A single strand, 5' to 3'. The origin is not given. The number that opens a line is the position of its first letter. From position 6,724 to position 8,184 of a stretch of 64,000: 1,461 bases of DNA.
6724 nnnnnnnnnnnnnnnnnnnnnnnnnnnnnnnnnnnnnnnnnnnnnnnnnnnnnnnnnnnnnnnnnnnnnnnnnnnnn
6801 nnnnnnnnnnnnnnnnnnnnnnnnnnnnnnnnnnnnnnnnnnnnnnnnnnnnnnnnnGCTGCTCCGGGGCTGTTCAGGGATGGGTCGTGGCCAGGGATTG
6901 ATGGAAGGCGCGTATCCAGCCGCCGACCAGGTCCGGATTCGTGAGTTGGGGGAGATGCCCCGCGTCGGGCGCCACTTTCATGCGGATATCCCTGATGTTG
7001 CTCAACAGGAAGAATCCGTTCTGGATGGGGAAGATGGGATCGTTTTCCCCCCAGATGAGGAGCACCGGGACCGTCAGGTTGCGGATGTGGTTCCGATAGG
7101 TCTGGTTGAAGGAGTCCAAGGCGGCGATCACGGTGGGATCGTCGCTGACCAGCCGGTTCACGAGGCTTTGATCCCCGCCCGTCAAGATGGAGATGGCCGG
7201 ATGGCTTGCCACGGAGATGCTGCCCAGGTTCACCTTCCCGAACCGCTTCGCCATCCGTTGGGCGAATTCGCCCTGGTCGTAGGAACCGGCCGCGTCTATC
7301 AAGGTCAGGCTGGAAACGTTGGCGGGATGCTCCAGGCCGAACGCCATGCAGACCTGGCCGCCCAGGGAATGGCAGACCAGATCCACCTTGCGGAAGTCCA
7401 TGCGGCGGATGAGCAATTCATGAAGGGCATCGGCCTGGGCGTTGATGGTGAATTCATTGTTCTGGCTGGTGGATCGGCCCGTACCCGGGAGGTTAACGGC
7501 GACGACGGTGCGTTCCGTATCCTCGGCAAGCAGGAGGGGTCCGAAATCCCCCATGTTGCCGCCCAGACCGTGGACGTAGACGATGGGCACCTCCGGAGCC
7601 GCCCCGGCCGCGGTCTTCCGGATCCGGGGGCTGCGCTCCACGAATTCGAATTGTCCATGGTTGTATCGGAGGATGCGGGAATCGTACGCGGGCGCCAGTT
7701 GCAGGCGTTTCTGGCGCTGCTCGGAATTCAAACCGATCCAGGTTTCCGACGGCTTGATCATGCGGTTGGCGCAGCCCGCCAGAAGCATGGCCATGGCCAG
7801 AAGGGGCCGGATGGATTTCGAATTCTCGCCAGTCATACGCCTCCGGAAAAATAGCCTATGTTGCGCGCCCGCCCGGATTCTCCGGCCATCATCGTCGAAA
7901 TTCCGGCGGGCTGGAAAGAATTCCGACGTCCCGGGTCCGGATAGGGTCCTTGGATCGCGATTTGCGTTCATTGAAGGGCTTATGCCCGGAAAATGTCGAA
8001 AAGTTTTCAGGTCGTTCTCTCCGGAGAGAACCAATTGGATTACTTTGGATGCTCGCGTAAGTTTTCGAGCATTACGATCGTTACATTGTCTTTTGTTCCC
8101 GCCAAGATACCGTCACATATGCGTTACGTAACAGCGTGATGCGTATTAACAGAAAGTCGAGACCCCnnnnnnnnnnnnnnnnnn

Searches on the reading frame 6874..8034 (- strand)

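Call 7: search_protein_families(library=pfam, proteins=[window:6874-8034:-], max_evalue=0.001)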
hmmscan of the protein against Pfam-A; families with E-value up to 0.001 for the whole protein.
window:6874-8034:- (386 aa): 3 families
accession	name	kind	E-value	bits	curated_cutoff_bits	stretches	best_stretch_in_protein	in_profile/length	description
PF00561.26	Abhydrolase_1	-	7.7e-25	88.4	25.8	2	150-265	2-124/245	alpha/beta hydrolase fold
PF12697.13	Abhydrolase_6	-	2.1e-20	74.8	26.3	1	151-370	1-214/217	Alpha/beta hydrolase family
PF12146.15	Hydrolase_4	-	8.6e-11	42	27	1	150-360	6-232/239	Serine aminopeptidase, S33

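Call 73: search_protein_families(library=phrogs, proteins=[window:6874-8034:-], max_evalue=0.001)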
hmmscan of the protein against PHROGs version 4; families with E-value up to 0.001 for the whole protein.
window:6874-8034:- (386 aa): 1 family
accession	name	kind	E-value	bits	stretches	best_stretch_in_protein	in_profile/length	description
phrog_789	-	other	1.7e-28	100.7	1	67-378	270-597/637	esterase/lipase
